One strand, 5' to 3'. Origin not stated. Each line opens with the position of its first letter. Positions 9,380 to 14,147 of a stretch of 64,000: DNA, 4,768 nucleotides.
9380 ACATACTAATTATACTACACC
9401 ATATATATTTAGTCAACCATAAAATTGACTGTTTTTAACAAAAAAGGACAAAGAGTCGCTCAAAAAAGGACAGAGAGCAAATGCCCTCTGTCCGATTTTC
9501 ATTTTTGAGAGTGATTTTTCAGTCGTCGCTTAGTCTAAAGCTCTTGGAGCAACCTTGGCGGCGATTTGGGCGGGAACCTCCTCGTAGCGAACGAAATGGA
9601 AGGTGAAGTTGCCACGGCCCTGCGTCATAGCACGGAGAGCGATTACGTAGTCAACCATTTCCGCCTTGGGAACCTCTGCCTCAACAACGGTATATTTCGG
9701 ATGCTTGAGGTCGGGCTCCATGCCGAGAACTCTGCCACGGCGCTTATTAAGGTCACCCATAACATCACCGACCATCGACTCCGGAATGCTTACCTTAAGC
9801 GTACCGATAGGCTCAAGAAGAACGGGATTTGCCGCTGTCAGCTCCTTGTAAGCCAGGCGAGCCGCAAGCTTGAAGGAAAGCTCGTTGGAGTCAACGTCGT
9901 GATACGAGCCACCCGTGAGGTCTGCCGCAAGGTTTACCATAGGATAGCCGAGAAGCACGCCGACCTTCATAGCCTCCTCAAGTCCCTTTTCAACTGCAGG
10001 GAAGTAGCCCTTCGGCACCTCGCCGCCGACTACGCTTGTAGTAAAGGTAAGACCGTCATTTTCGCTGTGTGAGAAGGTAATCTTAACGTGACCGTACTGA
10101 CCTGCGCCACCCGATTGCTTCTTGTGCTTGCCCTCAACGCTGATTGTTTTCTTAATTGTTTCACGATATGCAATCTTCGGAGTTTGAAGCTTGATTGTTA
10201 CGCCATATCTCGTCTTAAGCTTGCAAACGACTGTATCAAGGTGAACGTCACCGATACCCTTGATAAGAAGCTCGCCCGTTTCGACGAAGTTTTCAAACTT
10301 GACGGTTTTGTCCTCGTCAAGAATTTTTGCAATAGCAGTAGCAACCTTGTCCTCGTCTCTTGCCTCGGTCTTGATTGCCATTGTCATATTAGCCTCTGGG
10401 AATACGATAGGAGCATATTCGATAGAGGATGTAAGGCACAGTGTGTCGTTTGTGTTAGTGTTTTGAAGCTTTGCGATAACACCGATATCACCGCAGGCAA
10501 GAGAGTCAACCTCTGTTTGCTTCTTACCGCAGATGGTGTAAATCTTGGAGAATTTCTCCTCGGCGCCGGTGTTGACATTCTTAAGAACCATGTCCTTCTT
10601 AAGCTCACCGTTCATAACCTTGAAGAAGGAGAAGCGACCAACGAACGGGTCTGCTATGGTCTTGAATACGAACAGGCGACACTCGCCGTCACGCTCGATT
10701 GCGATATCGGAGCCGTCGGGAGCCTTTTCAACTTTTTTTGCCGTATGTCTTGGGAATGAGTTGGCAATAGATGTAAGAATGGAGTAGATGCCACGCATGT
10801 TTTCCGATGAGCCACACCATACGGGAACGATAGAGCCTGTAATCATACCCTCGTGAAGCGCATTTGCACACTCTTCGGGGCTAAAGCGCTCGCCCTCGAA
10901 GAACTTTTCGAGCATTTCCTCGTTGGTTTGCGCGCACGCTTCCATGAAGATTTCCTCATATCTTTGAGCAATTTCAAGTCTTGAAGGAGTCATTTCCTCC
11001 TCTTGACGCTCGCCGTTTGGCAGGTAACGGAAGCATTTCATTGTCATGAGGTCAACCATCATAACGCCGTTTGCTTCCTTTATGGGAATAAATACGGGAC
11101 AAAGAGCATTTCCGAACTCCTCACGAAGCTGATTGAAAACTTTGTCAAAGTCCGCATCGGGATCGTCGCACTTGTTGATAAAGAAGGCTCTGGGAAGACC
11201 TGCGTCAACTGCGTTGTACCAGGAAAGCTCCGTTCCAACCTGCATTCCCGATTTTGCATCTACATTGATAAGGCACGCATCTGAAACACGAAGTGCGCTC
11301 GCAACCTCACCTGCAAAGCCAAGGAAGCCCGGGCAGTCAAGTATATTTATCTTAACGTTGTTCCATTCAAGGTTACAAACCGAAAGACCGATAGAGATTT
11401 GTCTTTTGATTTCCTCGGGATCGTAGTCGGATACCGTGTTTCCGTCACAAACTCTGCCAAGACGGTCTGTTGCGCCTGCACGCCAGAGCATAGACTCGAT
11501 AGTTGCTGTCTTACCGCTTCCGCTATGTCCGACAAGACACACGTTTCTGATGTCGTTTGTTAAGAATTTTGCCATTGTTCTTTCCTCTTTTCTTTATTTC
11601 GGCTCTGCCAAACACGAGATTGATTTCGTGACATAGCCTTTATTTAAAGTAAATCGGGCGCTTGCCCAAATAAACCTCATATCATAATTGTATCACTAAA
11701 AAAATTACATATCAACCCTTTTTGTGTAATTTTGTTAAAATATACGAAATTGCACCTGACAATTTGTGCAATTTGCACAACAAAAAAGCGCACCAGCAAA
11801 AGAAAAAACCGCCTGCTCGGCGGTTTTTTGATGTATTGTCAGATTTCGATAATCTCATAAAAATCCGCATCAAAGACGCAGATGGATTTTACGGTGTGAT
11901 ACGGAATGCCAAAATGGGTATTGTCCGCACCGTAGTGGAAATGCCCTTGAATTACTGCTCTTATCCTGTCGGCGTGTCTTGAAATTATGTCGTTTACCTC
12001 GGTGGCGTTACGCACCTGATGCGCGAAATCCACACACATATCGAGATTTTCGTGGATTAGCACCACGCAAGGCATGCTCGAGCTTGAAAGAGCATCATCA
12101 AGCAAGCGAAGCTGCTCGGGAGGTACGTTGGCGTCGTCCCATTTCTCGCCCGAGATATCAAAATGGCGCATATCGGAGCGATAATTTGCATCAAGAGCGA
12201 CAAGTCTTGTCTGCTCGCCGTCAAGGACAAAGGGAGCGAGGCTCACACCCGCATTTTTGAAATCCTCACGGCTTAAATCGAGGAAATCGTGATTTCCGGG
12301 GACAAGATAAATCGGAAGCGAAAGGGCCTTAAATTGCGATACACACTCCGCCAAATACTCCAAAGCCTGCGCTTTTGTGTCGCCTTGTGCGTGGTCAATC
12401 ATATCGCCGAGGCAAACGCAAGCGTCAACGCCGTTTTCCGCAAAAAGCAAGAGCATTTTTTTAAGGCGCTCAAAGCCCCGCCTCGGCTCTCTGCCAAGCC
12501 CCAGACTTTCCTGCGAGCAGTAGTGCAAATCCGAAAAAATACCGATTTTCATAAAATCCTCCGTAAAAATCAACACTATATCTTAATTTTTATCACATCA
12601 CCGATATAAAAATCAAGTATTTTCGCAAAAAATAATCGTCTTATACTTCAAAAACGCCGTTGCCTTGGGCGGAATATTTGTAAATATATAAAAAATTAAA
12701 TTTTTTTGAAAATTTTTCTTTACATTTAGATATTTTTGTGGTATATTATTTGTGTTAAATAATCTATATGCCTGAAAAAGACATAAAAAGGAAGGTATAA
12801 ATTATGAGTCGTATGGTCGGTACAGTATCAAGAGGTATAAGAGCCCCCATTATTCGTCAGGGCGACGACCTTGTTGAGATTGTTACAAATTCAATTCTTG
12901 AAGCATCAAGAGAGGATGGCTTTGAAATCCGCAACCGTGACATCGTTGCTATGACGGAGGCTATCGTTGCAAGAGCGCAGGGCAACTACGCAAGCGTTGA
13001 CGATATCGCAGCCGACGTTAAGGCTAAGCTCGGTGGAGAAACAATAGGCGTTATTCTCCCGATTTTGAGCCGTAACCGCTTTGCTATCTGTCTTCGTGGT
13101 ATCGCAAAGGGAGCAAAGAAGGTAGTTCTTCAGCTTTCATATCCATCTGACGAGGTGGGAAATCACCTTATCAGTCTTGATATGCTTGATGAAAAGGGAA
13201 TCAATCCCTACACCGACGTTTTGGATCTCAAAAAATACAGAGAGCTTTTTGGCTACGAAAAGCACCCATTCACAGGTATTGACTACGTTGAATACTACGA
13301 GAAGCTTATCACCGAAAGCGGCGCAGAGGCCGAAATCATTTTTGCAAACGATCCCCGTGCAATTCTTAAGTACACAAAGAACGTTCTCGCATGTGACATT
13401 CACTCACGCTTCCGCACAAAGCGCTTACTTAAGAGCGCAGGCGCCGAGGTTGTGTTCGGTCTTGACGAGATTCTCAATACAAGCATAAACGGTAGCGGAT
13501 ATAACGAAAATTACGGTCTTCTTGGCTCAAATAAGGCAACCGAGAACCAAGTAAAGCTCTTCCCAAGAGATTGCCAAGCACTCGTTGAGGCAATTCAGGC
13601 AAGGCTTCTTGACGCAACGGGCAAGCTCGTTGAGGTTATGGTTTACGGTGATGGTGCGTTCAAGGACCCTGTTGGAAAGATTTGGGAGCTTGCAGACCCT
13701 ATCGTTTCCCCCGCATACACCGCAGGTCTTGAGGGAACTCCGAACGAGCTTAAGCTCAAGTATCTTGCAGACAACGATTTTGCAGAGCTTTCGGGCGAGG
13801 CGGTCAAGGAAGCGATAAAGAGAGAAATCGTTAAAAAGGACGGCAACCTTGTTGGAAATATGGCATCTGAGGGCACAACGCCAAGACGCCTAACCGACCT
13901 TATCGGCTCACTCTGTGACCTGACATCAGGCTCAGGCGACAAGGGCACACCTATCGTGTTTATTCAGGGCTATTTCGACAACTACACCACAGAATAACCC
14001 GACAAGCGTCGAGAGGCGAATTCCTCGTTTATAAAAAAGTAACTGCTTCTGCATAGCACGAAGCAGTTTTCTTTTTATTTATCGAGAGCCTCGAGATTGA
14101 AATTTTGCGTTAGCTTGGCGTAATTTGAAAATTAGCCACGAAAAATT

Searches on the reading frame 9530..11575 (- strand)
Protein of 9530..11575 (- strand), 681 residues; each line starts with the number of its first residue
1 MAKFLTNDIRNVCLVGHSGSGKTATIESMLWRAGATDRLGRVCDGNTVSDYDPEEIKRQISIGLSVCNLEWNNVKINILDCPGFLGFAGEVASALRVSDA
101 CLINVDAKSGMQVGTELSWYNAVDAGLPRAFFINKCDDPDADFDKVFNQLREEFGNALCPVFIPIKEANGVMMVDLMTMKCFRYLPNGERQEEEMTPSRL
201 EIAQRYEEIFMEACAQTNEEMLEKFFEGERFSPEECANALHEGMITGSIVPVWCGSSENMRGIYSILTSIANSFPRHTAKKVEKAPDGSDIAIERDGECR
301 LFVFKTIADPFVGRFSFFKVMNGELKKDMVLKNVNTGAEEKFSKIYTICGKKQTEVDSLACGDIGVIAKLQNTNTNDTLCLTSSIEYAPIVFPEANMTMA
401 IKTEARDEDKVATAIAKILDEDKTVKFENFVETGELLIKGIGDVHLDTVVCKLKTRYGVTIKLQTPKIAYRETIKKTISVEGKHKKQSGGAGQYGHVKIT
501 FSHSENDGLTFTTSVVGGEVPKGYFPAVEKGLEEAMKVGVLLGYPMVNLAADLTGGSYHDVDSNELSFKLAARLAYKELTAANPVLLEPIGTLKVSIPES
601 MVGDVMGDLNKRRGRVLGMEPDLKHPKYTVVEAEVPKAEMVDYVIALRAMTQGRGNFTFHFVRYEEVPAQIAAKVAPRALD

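Call 93: search_protein_families(library=pfam, proteins=[window:9530-11575:-], max_evalue=0.00001)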
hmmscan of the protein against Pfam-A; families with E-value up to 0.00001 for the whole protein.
window:9530-11575:- (681 aa): 6 families
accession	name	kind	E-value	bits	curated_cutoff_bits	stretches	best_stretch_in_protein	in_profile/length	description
PF00009.33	GTP_EFTU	-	6.8e-37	127.3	26.5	1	8-275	2-187/188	Elongation factor Tu GTP binding domain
PF03764.24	EFG_IV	-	1.9e-34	118.5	24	1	466-579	1-116/121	Elongation factor G, domain IV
PF00679.30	EFG_C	-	1.6e-25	89.3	27.9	1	585-673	1-87/89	Elongation factor G C-terminus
PF14492.12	EFG_III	-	4e-17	62.5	27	1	392-464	1-74/75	Elongation Factor G, domain III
PF22042.2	EF-G_D2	-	2.6e-16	59.9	27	1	300-380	3-82/84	Elongation factor G domain 2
PF03144.31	GTP_EFTU_D2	-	5e-07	30.5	30.3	1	313-380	1-73/73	Elongation factor Tu domain 2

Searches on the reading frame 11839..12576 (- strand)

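Call 65: search_protein_families(library=pfam, proteins=[window:11839-12576:-])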
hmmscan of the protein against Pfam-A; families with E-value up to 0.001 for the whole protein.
window:11839-12576:- (245 aa): 2 families
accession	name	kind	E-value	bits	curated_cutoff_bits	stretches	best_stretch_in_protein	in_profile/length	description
PF00149.33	Metallophos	-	3.7e-14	54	21.5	1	9-215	1-190/191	Calcineurin-like phosphoesterase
PF12850.12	Metallophos_2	-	9e-08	32.7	27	1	9-214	1-117/154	Calcineurin-like phosphoesterase superfamily domain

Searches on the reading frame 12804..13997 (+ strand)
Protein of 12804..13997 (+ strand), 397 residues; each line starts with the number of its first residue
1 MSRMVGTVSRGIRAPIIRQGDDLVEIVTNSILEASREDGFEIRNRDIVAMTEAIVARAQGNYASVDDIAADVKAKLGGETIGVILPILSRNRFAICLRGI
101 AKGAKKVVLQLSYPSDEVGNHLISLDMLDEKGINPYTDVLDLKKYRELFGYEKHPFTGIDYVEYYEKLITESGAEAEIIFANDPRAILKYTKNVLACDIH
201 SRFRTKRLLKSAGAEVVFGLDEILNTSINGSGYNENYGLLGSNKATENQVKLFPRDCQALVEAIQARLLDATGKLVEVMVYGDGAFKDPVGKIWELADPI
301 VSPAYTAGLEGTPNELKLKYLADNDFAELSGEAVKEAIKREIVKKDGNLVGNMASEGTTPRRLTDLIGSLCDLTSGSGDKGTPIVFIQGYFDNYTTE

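Call 65: search_protein_families(library=pfam, proteins=[window:12804-13997:+])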
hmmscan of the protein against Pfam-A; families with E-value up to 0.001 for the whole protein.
window:12804-13997:+ (397 aa): 1 family
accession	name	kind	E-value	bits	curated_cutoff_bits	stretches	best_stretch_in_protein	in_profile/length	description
PF01996.21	F420_ligase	-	8.2e-57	192.6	25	1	11-389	1-218/218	F420-0:Gamma-glutamyl ligase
